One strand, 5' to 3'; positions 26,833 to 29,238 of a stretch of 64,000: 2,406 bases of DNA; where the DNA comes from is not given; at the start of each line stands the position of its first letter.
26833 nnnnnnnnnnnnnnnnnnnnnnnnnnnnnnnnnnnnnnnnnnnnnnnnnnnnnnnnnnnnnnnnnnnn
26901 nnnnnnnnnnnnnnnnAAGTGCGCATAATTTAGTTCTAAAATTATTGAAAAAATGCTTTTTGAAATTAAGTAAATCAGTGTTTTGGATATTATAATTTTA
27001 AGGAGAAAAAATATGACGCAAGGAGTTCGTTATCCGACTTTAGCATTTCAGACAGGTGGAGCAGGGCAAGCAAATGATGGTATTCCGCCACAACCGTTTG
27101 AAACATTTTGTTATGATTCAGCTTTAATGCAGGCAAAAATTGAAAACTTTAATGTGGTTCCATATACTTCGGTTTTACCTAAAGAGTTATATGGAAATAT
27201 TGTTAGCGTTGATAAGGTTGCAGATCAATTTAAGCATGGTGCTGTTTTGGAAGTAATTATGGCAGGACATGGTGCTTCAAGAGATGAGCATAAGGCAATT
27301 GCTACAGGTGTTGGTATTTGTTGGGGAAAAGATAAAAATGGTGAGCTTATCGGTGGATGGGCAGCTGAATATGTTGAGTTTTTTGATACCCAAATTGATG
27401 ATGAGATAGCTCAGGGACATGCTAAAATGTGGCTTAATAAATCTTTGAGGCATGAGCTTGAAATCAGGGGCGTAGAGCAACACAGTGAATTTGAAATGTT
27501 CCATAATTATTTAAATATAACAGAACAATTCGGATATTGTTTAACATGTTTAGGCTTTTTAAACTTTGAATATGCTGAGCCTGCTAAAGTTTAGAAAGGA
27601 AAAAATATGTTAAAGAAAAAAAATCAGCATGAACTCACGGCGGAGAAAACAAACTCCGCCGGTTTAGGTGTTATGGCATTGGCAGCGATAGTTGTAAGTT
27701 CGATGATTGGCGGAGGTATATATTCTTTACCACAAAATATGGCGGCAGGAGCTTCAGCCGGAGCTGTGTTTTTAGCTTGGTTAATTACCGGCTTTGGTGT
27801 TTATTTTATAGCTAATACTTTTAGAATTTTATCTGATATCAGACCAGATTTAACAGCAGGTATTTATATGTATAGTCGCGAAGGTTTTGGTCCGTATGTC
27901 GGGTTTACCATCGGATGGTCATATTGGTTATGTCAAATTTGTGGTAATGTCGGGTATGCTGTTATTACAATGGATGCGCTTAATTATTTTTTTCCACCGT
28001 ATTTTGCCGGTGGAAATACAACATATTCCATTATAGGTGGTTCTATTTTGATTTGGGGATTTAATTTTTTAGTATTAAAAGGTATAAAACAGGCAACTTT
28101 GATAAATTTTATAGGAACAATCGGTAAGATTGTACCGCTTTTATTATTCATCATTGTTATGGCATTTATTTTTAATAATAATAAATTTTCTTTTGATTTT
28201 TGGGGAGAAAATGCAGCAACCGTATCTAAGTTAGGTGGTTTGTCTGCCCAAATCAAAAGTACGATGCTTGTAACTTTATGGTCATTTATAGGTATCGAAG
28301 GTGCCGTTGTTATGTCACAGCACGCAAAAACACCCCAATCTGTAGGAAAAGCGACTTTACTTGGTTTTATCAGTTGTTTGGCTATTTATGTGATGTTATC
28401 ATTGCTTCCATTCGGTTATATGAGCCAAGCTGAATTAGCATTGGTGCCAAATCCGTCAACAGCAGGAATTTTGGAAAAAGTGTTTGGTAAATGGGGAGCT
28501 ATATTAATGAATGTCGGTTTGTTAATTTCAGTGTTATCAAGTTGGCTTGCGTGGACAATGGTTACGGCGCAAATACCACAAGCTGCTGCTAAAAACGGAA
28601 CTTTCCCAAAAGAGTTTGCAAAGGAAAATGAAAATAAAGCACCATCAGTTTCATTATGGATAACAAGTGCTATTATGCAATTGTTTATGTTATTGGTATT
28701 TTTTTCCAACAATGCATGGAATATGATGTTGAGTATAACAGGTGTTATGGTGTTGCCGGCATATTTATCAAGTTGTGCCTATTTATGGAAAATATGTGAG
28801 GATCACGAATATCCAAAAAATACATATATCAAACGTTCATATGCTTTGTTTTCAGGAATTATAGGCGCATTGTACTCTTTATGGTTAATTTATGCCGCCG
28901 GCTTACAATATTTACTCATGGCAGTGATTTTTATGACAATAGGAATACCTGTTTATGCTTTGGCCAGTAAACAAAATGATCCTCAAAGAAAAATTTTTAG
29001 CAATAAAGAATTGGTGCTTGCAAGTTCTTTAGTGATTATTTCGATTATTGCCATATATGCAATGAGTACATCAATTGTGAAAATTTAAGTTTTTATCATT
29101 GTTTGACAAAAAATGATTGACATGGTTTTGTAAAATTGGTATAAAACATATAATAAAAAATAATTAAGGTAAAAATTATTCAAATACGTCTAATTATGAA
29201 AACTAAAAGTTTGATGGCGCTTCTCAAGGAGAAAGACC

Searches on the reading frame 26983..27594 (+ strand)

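Call 81: search_protein_families(library=pfam, proteins=[window:26983-27594:+], max_evalue=0.00001)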
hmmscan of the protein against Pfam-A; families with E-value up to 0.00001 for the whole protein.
window:26983-27594:+ (203 aa): 1 family
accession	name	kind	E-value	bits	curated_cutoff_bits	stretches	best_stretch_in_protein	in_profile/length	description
PF01862.21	PvlArgDC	-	2e-25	90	22.7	1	18-162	2-135/161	Pyruvoyl-dependent arginine decarboxylase (PvlArgDC)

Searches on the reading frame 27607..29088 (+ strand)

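Call 82: search_protein_families(library=pfam, proteins=[window:27607-29088:+], max_evalue=0.00001)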
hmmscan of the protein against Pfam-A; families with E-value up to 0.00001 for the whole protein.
window:27607-29088:+ (493 aa): 2 families
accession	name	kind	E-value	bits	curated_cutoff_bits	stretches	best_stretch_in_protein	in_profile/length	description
PF13520.12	AA_permease_2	-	3.5e-55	188.1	27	1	20-430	1-403/427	Amino acid permease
PF00324.27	AA_permease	-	3.7e-31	108.8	24.6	1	28-434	5-419/470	Amino acid permease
